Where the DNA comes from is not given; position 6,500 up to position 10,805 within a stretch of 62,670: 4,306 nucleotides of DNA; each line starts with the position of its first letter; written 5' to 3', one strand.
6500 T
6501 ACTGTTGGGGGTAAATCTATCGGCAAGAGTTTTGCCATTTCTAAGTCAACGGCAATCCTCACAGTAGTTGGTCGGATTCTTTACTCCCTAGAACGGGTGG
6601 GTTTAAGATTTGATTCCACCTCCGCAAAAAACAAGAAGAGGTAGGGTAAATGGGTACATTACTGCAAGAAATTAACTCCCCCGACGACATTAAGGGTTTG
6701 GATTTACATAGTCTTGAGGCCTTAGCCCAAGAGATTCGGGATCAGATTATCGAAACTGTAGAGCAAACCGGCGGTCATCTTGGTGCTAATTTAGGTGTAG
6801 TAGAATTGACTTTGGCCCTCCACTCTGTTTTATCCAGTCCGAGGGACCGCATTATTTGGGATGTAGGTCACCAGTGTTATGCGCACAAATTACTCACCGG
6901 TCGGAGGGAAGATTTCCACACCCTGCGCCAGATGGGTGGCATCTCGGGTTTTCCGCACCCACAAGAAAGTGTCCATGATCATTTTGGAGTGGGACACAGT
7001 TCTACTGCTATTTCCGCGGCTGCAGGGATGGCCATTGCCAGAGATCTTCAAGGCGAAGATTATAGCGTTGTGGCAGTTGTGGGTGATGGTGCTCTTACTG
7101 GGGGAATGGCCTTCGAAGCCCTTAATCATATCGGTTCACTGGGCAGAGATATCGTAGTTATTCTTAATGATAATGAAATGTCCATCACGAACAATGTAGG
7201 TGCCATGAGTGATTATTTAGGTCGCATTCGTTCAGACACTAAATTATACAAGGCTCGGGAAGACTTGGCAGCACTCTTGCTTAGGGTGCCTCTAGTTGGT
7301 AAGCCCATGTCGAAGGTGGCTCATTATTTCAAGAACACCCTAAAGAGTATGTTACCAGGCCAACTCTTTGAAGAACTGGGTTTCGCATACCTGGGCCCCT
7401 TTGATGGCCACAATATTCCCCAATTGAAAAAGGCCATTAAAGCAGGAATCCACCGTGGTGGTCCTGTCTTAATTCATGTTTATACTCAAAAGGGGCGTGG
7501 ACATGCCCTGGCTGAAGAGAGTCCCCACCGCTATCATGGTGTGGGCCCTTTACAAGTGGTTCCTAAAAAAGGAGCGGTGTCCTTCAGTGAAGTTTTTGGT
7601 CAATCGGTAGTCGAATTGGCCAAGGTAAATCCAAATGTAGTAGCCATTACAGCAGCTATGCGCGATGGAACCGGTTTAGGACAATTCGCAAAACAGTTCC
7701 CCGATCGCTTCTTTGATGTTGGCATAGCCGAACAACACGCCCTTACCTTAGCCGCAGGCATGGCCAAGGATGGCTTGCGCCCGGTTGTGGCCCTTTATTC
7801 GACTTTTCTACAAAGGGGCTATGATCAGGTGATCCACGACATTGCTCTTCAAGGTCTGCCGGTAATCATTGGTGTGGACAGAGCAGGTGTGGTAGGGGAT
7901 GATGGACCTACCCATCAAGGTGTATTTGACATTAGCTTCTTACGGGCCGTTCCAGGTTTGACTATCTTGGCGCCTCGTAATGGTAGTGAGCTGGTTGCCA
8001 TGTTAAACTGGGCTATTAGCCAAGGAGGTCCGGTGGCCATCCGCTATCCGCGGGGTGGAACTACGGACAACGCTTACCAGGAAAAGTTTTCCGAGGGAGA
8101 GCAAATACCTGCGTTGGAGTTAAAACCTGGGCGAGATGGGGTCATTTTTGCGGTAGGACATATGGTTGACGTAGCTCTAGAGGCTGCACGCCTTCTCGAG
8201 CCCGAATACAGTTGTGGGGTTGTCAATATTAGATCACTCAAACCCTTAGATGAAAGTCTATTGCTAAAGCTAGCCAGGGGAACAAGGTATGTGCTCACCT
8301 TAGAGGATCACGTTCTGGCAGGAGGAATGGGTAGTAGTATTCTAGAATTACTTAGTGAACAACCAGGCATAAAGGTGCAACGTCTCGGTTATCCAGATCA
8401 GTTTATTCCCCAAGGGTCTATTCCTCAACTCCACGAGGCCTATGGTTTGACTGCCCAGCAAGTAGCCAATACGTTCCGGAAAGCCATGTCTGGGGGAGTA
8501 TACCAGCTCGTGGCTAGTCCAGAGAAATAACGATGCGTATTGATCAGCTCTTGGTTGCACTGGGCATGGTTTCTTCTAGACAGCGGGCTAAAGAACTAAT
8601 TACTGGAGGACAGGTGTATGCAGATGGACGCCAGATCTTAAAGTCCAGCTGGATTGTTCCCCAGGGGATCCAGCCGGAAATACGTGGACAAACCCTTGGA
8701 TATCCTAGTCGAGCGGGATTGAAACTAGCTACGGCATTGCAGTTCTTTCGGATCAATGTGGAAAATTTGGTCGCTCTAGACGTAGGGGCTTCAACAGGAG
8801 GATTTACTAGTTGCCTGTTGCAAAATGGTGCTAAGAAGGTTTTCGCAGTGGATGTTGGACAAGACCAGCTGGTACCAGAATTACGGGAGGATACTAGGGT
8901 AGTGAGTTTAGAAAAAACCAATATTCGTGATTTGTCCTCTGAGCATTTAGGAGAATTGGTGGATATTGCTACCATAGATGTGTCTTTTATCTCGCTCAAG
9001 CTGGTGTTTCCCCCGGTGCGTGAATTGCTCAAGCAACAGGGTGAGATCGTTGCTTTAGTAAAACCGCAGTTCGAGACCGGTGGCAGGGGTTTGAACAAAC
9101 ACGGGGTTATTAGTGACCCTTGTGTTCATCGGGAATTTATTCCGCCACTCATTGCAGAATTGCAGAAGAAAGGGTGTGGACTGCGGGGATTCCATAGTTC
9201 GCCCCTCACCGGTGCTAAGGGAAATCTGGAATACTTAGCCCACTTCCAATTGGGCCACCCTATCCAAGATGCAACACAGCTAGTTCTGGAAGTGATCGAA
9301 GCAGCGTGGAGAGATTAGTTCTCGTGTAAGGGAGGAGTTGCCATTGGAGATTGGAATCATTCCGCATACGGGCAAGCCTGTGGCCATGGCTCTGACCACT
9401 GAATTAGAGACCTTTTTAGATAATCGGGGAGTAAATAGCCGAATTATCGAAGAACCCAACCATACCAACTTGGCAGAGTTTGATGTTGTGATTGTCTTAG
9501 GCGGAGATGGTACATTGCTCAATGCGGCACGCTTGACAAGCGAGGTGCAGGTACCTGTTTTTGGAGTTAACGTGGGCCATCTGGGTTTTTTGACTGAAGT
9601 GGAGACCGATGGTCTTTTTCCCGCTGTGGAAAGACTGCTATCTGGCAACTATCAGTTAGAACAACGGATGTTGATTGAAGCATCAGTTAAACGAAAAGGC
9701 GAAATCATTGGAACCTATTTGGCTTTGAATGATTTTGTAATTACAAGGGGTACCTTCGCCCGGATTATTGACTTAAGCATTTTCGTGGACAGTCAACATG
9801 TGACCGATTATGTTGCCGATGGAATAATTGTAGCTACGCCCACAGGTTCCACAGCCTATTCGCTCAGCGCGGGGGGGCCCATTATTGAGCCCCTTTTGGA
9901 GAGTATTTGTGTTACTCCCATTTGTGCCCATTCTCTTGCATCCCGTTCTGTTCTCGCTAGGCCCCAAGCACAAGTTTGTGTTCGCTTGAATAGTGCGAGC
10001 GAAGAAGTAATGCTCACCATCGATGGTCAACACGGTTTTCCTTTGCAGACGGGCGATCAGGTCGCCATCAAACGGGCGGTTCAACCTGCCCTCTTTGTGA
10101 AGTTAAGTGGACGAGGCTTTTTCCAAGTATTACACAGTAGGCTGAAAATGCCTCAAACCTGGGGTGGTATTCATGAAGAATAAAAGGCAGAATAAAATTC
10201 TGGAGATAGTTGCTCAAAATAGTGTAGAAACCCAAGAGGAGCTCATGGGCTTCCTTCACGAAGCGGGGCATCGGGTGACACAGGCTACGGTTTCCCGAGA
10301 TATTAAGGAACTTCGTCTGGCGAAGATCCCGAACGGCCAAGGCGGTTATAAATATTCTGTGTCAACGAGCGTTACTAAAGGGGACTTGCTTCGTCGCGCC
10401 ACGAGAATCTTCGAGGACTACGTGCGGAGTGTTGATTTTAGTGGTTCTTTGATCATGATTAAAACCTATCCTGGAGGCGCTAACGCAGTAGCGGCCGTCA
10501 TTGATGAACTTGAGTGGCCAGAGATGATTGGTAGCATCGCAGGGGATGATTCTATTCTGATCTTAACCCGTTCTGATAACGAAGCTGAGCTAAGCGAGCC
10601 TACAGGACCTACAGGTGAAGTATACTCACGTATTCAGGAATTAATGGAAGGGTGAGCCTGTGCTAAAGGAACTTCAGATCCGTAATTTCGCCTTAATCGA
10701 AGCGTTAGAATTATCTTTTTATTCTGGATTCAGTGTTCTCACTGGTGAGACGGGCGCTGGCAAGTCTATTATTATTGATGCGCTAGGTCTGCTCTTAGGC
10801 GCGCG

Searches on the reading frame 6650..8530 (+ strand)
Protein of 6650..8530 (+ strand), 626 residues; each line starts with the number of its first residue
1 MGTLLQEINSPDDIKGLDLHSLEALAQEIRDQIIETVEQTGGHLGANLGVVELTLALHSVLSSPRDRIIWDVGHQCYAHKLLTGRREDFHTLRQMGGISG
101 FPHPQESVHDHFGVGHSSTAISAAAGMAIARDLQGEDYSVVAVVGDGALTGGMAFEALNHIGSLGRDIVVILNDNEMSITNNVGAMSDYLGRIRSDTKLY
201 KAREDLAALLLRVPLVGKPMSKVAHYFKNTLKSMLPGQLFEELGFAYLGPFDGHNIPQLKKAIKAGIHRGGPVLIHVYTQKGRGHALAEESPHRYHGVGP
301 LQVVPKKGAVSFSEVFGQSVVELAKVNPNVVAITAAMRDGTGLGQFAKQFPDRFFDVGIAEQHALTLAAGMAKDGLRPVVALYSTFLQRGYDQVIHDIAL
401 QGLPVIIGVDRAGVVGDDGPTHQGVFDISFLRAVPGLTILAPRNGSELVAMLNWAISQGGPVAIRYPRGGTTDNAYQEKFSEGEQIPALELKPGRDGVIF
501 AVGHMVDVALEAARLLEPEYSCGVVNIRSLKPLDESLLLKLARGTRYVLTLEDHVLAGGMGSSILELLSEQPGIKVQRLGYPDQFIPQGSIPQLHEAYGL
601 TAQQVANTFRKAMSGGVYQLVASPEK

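Call 4: search_protein_families(library=pfam, proteins=[window:6650-8530:+])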
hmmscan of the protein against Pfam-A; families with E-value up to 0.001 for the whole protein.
window:6650-8530:+ (626 aa): 6 families
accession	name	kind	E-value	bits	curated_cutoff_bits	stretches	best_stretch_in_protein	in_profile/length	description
PF13292.11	DXP_synthase_N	-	2.8e-117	391.3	21.2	1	5-279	1-274/274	1-deoxy-D-xylulose-5-phosphate synthase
PF02779.29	Transket_pyr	-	9.5e-47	159.3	27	1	310-469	3-170/174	Transketolase, pyrimidine binding domain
PF02780.25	Transketolase_C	-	9.6e-27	93.8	25.9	1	490-605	5-124/124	Transketolase, C-terminal domain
PF02775.26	TPP_enzyme_C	-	2e-08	34.6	21.9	1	105-178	18-85/151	Thiamine pyrophosphate enzyme, C-terminal TPP binding domain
PF00456.26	Transketolase_N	-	1.3e-07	31.4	22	1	25-184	5-192/334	Transketolase, thiamine diphosphate binding domain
PF00676.26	E1_dh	-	0.00021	20.8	22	1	116-182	102-168/300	Dehydrogenase E1 component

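Call 5: search_protein_families(library=ncbifam, proteins=[window:6650-8530:+])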
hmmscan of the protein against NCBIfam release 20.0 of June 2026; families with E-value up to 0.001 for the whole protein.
window:6650-8530:+ (626 aa): 11 families
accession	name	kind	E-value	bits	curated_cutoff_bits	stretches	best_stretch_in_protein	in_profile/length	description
TIGR00204.1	dxs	equivalog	5.4e-223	741.9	465.95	1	6-613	2-615/616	1-deoxy-D-xylulose-5-phosphate synthase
NF003933.0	PRK05444.2-2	equivalog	1.4e-177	591.9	395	1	3-611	6-603/606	1-deoxy-D-xylulose-5-phosphate synthase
NF008968.0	PRK12315.1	subfamily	1.8e-153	511.9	510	2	4-195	3-194/582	1-deoxy-D-xylulose-5-phosphate synthase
NF004559.0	PRK05899.2-5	equivalog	1.5e-64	218.3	488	2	312-613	320-624/627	transketolase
NF004556.0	PRK05899.2-2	equivalog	7.1e-40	136.9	575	2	314-613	326-638/639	transketolase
TIGR00232.1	tktlase_bact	equivalog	4.4e-19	68.3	682.25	1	345-531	389-578/654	transketolase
NF004558.0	PRK05899.2-4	equivalog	2.6e-15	55.9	788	1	342-531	381-573/651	transketolase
NF006667.0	PRK09212.1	subfamily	4.1e-15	55.5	321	1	348-571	47-279/327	pyruvate dehydrogenase complex E1 component subunit beta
NF008854.0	PRK11892.1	equivalog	1.2e-09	37.4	454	1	352-569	189-416/464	pyruvate dehydrogenase complex E1 component subunit beta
TIGR03181.1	PDH_E1_alph_x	equivalog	1.6e-08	33.9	411.35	1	119-181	126-188/341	pyruvate dehydrogenase (acetyl-transferring) E1 component subunit alpha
TIGR03182.1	PDH_E1_alph_y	equivalog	1e-07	31.2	393.85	1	114-182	109-177/315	pyruvate dehydrogenase (acetyl-transferring) E1 component subunit alpha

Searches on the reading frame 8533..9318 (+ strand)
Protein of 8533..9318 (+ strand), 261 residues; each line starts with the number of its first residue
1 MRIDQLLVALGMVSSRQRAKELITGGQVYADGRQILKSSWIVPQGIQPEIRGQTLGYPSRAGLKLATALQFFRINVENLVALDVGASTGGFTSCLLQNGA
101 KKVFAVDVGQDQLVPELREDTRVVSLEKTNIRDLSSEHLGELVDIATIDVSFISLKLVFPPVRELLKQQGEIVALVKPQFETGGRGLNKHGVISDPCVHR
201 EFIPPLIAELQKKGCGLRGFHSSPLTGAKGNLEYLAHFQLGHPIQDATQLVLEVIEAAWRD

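Call 4: search_protein_families(library=pfam, proteins=[window:8533-9318:+])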
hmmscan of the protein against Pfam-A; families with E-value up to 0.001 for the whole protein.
window:8533-9318:+ (261 aa): 2 families
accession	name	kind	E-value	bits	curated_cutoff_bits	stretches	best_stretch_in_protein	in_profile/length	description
PF01728.25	FtsJ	-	2.1e-38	132.5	24.1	1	57-238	1-179/181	FtsJ-like methyltransferase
PF01479.30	S4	-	1.2e-09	38.2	22.8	1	1-44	1-44/48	S4 domain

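Call 5: search_protein_families(library=ncbifam, proteins=[window:8533-9318:+])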
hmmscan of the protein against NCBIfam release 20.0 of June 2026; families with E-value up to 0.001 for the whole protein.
window:8533-9318:+ (261 aa): 3 families
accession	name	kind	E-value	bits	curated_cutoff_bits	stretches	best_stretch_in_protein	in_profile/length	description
TIGR00478.1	tly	subfamily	6.2e-63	212.2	185.8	1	2-233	1-228/228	TlyA family rRNA (cytidine-2'-O)-methyltransferase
NF049952.1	23rRNACMtaseTlyA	equivalog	9.2e-55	185.7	250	1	1-239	1-235/236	23S rRNA (cytidine-2'-O)-methyltransferase TlyA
TIGR01017.1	rpsD_bact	equivalog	0.00015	21.5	177.2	1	1-54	90-143/200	30S ribosomal protein S4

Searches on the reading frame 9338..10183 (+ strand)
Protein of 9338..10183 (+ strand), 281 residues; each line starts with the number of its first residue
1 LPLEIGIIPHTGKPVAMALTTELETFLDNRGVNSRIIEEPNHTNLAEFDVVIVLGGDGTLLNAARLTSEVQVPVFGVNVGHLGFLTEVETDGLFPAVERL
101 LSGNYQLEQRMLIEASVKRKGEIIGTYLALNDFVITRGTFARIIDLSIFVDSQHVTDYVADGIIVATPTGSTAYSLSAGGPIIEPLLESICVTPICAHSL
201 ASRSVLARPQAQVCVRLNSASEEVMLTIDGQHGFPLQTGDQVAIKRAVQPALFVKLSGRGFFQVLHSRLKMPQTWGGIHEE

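Call 4: search_protein_families(library=pfam, proteins=[window:9338-10183:+])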
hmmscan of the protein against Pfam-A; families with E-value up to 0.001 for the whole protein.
window:9338-10183:+ (281 aa): 2 families
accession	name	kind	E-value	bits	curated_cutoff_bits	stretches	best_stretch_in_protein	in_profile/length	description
PF20143.4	NAD_kinase_C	-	9.3e-32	109.9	23.7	1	130-255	1-125/126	ATP-NAD kinase C-terminal domain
PF01513.26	NAD_kinase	-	1.5e-17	64.6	25.5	1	37-105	62-130/130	ATP-NAD kinase N-terminal domain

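Call 5: search_protein_families(library=ncbifam, proteins=[window:9338-10183:+])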
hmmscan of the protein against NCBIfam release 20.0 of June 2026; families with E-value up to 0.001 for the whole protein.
window:9338-10183:+ (281 aa): 19 families
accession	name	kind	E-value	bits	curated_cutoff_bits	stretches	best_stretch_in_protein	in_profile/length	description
NF002306.0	PRK01231.1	equivalog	5.9e-70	235.7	316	1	45-273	63-293/299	NAD(+) kinase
NF002892.0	PRK03372.1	equivalog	1.1e-66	225.3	299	1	32-273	54-296/312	NAD kinase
NF002561.0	PRK02155.1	equivalog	1.2e-63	215.2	371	1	47-271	64-287/297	NAD kinase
NF002732.0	PRK02649.1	equivalog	4.3e-61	207.1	348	1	47-270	68-290/305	NAD(+) kinase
NF010678.0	PRK14076.1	equivalog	8.5e-60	203.2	493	1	20-270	322-568/570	bifunctional NADP phosphatase/NAD kinase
NF002893.0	PRK03378.1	equivalog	2.6e-58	197.7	386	1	42-270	54-286/292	NAD(+) kinase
NF002521.0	PRK01911.1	equivalog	3.1e-58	197.5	309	1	17-270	32-285/292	NAD kinase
NF002731.0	PRK02645.1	equivalog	3.6e-57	194.1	312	1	40-270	50-291/305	NAD(+) kinase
NF003391.0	PRK04539.1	equivalog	3.9e-56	190.3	470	1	41-270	61-290/296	inorganic polyphosphate/ATP-NAD kinase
NF002984.0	PRK03708.1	equivalog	4e-56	190.5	326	1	4-270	2-274/277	NAD(+) kinase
NF002579.0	PRK02231.1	equivalog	2.5e-52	178.1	459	1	49-270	72-295/301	NAD(+) kinase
NF010679.0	PRK14077.1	equivalog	1.5e-50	172.2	343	1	46-270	63-284/287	NAD(+) kinase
NF002255.0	PRK01185.1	subfamily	5.6e-49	166.6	304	1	46-258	51-255/271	NAD(+) kinase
NF010677.0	PRK14075.1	equivalog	1e-40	139.9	260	1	38-232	33-216/257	NAD(+) kinase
NF003406.0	PRK04761.1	equivalog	5.2e-31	107.7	211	1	32-198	21-183/257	NAD kinase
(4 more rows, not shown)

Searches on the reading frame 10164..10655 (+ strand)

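Call 4: search_protein_families(library=pfam, proteins=[window:10164-10655:+])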
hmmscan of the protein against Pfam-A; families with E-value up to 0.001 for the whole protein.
window:10164-10655:+ (163 aa): 2 families
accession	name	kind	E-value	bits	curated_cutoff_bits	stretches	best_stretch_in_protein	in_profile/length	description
PF02863.23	Arg_repressor_C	-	1.1e-22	80.1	25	1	83-142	1-60/68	Arginine repressor, C-terminal domain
PF01316.27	Arg_repressor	-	2.5e-21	75.7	27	1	5-67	3-65/70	Arginine repressor, DNA binding domain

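Call 5: search_protein_families(library=ncbifam, proteins=[window:10164-10655:+])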
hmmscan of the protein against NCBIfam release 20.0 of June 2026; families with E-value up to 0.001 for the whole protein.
window:10164-10655:+ (163 aa): 5 families
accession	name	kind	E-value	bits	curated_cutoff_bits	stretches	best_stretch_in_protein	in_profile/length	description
NF003281.1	PRK04280.1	equivalog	1.2e-42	145.5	182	1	5-142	2-138/148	transcriptional regulator AhrC/ArgR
NF001680.0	PRK00441.1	equivalog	7.2e-42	143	184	1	4-142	1-138/150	arginine repressor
TIGR01529.1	argR_whole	equivalog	2e-39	135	130.45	1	7-142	2-136/146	arginine repressor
NF002880.0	PRK03341.1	equivalog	2.2e-31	108.7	200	1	5-138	15-153/170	arginine repressor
NF003457.0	PRK05066.1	equivalog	2.4e-13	50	194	1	12-140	14-140/156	transcriptional regulator ArgR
